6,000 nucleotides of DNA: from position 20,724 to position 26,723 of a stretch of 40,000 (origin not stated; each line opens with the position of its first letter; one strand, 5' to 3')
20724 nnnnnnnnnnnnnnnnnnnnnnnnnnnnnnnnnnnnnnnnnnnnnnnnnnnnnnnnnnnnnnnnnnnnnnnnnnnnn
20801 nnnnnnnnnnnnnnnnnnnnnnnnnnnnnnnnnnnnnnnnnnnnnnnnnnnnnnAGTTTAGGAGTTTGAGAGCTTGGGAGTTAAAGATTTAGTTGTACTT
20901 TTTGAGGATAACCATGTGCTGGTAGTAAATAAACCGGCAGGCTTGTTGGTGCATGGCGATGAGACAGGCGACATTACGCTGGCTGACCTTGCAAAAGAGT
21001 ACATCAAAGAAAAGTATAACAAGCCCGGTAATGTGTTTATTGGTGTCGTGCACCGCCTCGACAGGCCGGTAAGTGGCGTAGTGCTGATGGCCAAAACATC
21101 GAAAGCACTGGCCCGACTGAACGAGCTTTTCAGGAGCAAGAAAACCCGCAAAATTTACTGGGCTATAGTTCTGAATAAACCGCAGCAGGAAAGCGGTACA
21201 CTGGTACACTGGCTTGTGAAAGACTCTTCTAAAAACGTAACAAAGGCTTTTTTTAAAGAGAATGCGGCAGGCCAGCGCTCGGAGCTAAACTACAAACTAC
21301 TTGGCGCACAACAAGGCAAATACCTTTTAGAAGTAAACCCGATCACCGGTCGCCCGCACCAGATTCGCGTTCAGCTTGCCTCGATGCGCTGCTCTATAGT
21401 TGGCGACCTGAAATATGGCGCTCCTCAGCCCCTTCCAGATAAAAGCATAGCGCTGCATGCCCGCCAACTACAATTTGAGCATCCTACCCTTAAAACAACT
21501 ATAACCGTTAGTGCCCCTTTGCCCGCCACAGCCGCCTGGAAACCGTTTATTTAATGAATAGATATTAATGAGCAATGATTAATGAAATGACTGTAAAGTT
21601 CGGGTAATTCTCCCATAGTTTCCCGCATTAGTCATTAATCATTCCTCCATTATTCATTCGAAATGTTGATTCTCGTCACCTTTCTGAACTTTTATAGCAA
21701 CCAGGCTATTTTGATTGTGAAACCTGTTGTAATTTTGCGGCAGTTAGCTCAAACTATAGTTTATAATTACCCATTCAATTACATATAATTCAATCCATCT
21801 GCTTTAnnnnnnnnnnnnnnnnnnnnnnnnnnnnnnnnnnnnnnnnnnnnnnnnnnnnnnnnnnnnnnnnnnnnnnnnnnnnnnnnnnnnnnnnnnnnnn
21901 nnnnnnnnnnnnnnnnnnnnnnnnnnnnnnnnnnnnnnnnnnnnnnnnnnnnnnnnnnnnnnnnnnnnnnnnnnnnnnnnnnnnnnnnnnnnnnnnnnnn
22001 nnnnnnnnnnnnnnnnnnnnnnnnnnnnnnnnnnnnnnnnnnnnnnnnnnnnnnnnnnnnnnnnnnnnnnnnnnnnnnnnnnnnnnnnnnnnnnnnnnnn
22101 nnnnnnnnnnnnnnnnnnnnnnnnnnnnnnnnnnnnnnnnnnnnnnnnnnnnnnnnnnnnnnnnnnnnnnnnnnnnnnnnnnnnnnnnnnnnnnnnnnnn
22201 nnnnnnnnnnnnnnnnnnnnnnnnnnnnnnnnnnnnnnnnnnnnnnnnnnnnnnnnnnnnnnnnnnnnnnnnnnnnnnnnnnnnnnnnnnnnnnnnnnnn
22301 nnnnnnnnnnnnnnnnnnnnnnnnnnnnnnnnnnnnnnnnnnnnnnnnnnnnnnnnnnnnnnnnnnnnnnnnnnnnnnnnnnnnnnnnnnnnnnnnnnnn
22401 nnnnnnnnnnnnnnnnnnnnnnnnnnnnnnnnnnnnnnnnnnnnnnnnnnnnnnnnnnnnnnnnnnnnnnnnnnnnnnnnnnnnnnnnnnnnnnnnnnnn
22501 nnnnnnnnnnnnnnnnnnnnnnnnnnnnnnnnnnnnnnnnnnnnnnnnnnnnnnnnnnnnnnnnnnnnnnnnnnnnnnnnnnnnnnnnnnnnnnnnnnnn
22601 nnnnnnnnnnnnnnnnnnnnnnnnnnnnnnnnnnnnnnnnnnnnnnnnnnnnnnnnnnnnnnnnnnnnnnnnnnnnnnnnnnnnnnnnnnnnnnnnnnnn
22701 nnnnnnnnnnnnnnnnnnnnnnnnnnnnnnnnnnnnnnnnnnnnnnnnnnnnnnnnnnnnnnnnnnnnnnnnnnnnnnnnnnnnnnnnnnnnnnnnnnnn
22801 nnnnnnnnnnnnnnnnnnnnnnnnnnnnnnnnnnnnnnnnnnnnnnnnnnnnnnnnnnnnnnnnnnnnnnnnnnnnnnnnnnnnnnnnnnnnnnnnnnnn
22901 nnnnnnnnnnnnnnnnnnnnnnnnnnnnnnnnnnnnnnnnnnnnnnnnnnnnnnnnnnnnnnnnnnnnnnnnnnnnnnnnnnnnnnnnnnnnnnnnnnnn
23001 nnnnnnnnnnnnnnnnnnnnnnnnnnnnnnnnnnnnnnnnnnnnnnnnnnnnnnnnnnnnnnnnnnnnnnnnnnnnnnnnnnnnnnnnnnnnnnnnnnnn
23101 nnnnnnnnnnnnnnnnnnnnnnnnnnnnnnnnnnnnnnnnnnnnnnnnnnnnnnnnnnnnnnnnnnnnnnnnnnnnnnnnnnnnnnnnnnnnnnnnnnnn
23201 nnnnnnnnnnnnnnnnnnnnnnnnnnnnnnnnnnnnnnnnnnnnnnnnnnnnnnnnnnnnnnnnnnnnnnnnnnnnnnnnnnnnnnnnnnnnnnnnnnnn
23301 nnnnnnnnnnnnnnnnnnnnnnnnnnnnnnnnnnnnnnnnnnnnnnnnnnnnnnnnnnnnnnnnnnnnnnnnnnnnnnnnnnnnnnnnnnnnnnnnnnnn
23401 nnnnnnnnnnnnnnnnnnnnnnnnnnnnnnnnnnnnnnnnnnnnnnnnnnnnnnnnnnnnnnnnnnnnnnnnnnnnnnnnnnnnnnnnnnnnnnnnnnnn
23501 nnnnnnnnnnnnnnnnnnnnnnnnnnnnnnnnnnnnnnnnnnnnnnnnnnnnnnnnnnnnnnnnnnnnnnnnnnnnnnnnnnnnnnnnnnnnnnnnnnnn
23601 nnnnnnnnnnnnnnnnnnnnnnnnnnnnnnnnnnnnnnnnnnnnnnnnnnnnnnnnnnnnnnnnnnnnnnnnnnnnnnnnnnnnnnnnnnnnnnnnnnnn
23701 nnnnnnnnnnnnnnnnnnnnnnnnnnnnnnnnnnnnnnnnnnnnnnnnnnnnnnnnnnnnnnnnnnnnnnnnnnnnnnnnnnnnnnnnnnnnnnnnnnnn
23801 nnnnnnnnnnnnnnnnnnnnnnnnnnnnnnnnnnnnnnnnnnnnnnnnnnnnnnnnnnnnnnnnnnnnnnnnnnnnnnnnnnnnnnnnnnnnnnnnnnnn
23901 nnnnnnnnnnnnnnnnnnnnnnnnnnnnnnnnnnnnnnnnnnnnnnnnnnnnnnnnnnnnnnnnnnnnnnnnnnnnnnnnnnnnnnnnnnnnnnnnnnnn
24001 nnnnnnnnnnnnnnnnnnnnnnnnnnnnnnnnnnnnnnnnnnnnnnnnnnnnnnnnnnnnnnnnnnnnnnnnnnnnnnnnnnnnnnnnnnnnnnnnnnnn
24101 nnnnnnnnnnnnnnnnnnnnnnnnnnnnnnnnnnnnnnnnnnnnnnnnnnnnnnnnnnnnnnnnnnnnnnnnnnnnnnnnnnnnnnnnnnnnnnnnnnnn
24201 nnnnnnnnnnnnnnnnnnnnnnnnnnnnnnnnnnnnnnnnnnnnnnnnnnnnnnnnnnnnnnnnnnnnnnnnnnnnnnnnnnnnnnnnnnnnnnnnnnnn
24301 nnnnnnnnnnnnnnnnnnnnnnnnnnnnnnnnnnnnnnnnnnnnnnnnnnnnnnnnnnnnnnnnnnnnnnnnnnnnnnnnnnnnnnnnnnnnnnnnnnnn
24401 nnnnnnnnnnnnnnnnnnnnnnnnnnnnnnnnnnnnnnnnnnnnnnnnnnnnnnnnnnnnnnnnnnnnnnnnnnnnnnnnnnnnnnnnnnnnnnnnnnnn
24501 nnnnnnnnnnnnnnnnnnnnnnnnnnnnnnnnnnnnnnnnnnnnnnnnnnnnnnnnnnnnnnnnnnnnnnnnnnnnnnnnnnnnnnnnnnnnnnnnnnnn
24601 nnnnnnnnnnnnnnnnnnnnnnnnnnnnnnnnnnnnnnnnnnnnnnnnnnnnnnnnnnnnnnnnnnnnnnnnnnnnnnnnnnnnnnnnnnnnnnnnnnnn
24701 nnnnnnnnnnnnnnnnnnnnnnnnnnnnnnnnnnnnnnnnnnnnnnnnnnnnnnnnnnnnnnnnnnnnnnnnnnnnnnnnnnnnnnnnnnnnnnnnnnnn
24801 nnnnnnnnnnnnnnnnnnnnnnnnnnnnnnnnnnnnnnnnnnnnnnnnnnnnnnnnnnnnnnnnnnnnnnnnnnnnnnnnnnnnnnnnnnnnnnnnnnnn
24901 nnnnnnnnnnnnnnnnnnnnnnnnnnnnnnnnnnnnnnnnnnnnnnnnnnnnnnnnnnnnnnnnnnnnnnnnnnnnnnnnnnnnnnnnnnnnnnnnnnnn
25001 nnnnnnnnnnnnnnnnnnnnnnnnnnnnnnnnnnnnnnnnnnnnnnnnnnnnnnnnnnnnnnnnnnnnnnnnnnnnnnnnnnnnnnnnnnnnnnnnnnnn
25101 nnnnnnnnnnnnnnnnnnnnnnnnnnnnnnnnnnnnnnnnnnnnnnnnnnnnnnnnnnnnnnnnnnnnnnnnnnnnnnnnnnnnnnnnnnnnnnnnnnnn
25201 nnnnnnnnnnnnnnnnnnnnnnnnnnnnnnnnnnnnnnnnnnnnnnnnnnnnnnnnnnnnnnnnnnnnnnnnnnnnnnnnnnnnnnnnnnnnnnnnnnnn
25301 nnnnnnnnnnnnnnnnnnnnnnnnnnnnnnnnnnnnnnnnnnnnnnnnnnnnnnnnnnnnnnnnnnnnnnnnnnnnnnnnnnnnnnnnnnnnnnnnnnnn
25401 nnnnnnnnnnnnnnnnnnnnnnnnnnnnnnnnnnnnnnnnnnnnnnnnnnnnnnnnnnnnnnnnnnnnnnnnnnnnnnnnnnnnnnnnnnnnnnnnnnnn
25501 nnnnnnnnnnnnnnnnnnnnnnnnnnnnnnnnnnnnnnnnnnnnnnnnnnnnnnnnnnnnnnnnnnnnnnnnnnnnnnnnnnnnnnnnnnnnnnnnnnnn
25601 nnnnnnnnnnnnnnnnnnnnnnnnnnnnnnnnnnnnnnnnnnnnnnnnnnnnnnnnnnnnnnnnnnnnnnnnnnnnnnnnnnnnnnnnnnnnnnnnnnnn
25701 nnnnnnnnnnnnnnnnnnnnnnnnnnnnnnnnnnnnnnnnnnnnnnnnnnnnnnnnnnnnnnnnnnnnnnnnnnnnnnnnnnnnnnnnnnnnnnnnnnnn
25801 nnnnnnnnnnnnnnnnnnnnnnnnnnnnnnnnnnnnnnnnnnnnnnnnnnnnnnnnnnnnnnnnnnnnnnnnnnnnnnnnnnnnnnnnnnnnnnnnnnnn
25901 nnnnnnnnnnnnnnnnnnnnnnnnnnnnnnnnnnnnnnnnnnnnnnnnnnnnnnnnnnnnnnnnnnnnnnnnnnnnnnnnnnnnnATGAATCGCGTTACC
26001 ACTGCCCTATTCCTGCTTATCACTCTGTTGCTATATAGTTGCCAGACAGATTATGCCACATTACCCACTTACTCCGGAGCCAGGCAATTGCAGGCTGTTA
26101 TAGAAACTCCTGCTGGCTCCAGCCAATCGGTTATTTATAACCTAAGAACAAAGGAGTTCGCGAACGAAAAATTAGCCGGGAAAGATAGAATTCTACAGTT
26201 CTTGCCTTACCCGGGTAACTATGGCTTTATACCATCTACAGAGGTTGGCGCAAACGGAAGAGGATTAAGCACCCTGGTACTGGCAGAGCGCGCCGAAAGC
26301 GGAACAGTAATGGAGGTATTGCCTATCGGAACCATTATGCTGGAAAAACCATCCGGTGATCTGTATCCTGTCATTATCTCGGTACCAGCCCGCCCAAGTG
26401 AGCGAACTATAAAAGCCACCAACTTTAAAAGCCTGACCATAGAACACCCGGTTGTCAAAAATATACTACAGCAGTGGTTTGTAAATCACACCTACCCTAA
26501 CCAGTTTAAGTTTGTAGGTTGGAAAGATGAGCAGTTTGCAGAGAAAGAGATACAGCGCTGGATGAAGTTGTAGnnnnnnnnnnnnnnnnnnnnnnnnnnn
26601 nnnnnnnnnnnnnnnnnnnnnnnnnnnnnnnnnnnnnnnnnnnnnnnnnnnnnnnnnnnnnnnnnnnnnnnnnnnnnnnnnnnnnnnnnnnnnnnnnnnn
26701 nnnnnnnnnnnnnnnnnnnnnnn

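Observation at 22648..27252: Two direct copies of a ~0.7-kb ORF-less mosaic element bracket the rpsP-rimM-trmD-rplS block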

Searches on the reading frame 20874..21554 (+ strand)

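Call 25: search_protein_families(library=pfam, proteins=[window:20874-21554:+])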
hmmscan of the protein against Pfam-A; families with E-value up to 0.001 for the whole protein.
window:20874-21554:+ (226 aa): 1 family
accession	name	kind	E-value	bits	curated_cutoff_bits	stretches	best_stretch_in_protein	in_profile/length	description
PF00849.27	PseudoU_synth_2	-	1.6e-36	126.3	26.8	1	14-170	1-152/152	RNA pseudouridylate synthase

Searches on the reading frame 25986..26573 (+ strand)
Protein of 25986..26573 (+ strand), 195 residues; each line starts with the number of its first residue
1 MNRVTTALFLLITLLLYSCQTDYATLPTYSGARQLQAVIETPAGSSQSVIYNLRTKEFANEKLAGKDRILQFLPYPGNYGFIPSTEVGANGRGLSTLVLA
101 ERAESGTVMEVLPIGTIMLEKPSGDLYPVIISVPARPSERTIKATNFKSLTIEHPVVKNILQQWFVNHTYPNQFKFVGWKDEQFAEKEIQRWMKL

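Call 11: find_encoding_contigs(protein=window:25986-26573:+, flank=10000, max_places=10)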
Protein window:25986-26573:+ (195 aa): no gene with exactly this product is on record in the collection.

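Call 25: search_protein_families(library=pfam, proteins=[window:25986-26573:+])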
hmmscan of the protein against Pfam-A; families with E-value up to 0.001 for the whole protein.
window:25986-26573:+ (195 aa): 1 family
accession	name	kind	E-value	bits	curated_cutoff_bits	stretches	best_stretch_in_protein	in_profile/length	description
PF00719.24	Pyrophosphatase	-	7.7e-15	55.5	23.5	1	37-194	1-150/153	Inorganic pyrophosphatase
